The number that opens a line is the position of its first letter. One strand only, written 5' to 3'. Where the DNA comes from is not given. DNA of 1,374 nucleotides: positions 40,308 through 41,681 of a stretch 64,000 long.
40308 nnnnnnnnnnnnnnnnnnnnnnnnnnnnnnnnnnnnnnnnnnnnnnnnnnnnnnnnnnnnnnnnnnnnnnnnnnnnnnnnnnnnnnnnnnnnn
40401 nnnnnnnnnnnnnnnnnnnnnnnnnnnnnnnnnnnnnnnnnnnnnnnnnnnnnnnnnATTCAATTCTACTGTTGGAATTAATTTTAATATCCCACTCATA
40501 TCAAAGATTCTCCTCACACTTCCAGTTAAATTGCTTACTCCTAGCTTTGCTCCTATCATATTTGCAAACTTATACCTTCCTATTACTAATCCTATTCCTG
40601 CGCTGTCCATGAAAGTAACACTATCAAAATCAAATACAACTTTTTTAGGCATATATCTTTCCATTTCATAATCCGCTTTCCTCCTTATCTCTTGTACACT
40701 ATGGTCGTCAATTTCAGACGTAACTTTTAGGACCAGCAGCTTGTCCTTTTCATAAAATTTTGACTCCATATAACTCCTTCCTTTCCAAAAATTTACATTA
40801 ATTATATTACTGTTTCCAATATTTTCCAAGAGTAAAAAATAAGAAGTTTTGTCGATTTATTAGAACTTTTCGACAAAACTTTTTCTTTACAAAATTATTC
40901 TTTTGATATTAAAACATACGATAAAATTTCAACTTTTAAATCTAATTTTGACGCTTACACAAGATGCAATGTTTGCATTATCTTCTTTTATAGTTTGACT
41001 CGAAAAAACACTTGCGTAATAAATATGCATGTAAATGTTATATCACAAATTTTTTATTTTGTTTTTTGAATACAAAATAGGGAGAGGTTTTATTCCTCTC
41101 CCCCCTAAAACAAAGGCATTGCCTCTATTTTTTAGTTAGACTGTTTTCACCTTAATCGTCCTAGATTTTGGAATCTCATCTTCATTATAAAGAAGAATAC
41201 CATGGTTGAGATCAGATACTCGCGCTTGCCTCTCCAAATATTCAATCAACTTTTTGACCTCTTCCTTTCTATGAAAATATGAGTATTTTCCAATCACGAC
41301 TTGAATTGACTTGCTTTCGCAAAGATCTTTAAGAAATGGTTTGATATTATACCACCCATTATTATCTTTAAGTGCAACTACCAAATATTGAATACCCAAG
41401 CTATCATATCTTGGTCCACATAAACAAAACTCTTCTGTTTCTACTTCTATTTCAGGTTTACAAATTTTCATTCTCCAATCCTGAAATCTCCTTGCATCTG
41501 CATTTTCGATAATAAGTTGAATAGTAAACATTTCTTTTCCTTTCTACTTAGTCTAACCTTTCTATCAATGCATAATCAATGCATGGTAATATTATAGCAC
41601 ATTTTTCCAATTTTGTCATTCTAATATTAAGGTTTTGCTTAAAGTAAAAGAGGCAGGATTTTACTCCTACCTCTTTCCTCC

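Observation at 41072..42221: Two tandem promoter-ORF-terminator orphan cassettes of foreign composition wedged between valS and the spoIIA operon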

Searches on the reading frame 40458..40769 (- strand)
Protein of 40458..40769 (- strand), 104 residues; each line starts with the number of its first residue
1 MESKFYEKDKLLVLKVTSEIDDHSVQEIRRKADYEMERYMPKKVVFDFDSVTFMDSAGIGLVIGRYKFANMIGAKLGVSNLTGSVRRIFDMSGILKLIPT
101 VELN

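Call 72: find_related_loci(query=window:40458-40769:-, collection=metagenome_contigs, flank=5000)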
Query window:40458-40769:- (104 aa) in metagenome_contigs; peptide patterns used: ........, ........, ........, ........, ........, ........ (x = any residue, [..] = any of these).
600 stretches matched a pattern (row limit reached: there are more); 402 encode a relative of the query (tblastn E <= 1e-3); the best 80 are kept; 80 distinct loci.
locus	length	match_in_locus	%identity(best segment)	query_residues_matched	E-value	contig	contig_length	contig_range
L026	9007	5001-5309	87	1-103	2e-59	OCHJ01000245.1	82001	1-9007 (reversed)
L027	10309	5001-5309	84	1-103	1e-57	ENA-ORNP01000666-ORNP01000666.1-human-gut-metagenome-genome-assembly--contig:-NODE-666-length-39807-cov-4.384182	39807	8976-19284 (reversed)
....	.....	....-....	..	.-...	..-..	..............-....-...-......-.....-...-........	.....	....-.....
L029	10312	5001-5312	84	1-104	4e-57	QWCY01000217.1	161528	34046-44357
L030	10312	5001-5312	84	1-104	4e-57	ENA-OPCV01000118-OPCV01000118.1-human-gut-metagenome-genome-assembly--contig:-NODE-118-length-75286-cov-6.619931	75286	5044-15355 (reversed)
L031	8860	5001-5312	84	1-104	4e-57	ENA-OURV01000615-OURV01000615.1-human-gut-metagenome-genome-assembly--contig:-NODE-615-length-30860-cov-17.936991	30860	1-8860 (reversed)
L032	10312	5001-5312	84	1-104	4e-57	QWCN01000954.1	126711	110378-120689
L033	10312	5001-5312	84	1-104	4e-57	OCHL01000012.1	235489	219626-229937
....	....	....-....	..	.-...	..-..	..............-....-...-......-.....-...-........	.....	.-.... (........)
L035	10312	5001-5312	84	1-104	4e-57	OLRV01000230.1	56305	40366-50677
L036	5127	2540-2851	84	1-104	4e-57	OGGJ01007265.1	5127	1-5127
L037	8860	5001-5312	84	1-104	4e-57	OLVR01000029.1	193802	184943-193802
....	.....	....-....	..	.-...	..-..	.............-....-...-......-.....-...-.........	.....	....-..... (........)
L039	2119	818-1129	84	1-104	6e-58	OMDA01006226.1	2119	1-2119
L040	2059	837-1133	87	1-99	2e-56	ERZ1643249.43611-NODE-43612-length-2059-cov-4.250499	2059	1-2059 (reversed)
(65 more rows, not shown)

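Call 90: search_protein_families(library=pfam, proteins=[L029:3431-4006:+, L029:4183-4689:+], max_evalue=0.1)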
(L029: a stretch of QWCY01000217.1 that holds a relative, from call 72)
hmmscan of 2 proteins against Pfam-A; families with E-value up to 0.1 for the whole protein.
L029:3431-4006:+ (191 aa): 1 family
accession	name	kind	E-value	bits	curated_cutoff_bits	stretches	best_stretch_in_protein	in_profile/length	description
PF04473.18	DUF553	-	0.01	15.8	20.5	1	17-99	9-87/140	Transglutaminase-like domain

L029:4183-4689:+ (168 aa): 2 families
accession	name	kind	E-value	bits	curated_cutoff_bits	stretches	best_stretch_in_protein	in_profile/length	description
PF04167.18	DUF402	-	2.1e-10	41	23.9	1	55-123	1-68/68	Protein of unknown function (DUF402)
PF22479.2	Pam3_gp18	-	0.04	14.8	24.2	0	52-124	9-83/101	Cyanophage baseplate Pam3 plug gp18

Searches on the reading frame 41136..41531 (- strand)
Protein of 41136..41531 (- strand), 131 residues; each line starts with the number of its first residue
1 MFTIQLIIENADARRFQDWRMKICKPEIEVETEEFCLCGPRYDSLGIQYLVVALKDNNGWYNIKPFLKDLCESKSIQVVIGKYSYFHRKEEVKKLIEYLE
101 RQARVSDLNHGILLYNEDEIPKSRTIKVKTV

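Call 5: search_protein_families(library=pfam, proteins=[window:41136-41531:-], max_evalue=1)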
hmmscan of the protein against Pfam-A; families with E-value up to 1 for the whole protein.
window:41136-41531:- (131 aa): 4 families
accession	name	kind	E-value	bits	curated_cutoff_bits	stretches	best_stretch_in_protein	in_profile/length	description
PF19960.5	EAD7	-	0.0025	18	32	1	67-108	14-53/62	Effector-associated domain 7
PF25189.1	Tad8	-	0.0094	16.1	27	1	34-96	13-75/76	Type II Thoeris inhibitor Tad8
PF04383.19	KilA-N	-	0.018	15.3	23.8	1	51-112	8-59/107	KilA-N domain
PF15613.11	WSD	-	0.069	13.8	25.4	1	21-108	18-61/69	Williams-Beuren syndrome DDT (WSD), D-TOX E motif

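Call 6: search_protein_families(library=ncbifam, proteins=[window:41136-41531:-], max_evalue=1)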
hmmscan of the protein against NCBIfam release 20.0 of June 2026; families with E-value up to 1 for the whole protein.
window:41136-41531:- (131 aa): 1 family
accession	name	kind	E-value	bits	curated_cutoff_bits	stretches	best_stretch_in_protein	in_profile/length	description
NF011114.0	PRK14542.1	equivalog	0.094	12.4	250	1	43-76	31-67/137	nucleoside-diphosphate kinase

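Call 7: search_protein_families(library=padloc, proteins=[window:41136-41531:-], max_evalue=1)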
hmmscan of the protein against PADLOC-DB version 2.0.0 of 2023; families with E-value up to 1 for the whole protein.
window:41136-41531:- (131 aa): 0 families
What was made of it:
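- On Known anti-phage defence or anti-defence proteins (PADLOC; Pfam Tad8, EAD7): PADLOC gave no hit (call 7).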

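Call 8: search_protein_families(library=phrogs, proteins=[window:41136-41531:-], max_evalue=1)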
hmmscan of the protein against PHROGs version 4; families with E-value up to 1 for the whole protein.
window:41136-41531:- (131 aa): 2 families
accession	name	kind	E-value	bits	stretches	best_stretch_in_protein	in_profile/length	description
phrog_14854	-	unknown function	0.057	14.6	1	46-87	30-71/79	-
phrog_24355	-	moron, auxiliary metabolic gene and host takeover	0.15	11.6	1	27-64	314-351/470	polysaccharide deacetylase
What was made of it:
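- PADLOC and PHROGs searches were negative (calls 7, 8).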

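Call 13: find_homologous_proteins(query=window:41136-41531:-)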
Query window:41136-41531:- (131 aa): 1 proteins with E <= 0.001 among 5 candidates.
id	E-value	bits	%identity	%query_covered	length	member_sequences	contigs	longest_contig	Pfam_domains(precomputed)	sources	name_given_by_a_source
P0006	9.4e-79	279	96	100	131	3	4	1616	-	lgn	-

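Call 17: find_encoding_contigs(protein=P0006, flank=6000, max_places=4)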
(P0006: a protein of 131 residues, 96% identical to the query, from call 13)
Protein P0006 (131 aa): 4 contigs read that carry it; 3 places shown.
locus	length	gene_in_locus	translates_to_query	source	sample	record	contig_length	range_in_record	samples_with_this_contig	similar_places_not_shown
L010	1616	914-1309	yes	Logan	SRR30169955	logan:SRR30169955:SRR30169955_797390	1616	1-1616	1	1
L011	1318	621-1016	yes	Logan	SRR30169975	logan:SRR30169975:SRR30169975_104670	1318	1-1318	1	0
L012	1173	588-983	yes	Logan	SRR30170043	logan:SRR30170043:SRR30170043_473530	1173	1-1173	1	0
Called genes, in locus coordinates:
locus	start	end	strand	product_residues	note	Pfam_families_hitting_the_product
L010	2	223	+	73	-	?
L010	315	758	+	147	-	-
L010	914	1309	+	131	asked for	-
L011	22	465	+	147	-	-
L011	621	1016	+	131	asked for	-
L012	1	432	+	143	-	?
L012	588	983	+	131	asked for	-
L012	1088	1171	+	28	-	?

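Call 40: search_solved_structures(query=window:41136-41531:-, max_evalue=10)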
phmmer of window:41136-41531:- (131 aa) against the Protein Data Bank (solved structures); distinct sequences matched with E-value up to 10: 5.
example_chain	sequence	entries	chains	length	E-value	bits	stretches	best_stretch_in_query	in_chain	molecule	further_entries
6ft5_A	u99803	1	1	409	4.1e-05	26.5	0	39-61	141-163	alphaRep A3_A3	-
6fsq_A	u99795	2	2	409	0.039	16.9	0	39-61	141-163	alphaRep A3_bGFPD | A3_bGFPD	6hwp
3ltj_A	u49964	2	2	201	0.04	16.9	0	39-61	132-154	AlphaRep-4 | bA3-2: binder of A3 protein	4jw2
3ltm_A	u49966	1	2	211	0.046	16.7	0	39-62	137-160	Alpha-Rep4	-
8zs0_B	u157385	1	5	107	0.86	12.6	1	34-78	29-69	Nucleoplasmin-like domain-containing protein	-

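Call 63: search_protein_families(library=pfam, alignment_id=A4, max_evalue=1)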
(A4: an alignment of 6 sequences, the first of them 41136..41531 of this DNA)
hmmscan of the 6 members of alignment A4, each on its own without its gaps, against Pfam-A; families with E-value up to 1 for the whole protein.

A. member 1, window:41136-41531:- (131 aa): 4 families
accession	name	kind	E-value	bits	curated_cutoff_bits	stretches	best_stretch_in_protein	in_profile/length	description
PF19960.5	EAD7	-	0.0025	18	32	1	67-108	14-53/62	Effector-associated domain 7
PF25189.1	Tad8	-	0.0094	16.1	27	1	34-96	13-75/76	Type II Thoeris inhibitor Tad8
PF04383.19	KilA-N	-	0.018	15.3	23.8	1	51-112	8-59/107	KilA-N domain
PF15613.11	WSD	-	0.069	13.8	25.4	1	21-108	18-61/69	Williams-Beuren syndrome DDT (WSD), D-TOX E motif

B. families by the number of members that match (of 6 scanned): 4 families
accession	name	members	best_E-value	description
PF19960.5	EAD7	2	0.0025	Effector-associated domain 7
PF25189.1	Tad8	2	0.0029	Type II Thoeris inhibitor Tad8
PF04383.19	KilA-N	1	0.018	KilA-N domain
PF15613.11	WSD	1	0.069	Williams-Beuren syndrome DDT (WSD), D-TOX E motif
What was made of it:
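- On Known anti-phage defence or anti-defence proteins (PADLOC; Pfam Tad8, EAD7): Tad8 scored 16 bits for orfB (cut-off 27) and EAD7 18 bits (cut-off 32), seen only in the two near-identical B sequences and not in the other four (calls 5, 63).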

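Call 83: search_dna_similar(query=window:41136-41531:-, collection=phages, mode=protein, max_evalue=1, max_rows=8)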
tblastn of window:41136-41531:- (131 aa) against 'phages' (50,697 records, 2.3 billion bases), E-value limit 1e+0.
No match.

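Call 85: search_dna_similar(query=window:41136-41531:-, collection=plasmids, mode=protein, max_evalue=1, max_rows=8)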
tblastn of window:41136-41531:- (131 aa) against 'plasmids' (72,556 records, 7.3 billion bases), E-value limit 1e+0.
No match.

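Call 97: search_solved_structures(query=A4, max_evalue=10)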
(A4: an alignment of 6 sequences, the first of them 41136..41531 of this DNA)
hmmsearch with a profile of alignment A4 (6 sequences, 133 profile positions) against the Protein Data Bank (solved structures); distinct sequences matched with E-value up to 10: 2.
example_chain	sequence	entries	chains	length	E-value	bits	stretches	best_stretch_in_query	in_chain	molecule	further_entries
8brt_A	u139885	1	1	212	1.2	12.3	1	73-118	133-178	Penicillin G acylase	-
8eoz_B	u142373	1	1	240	9.2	9.5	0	22-103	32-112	C3HR3_4r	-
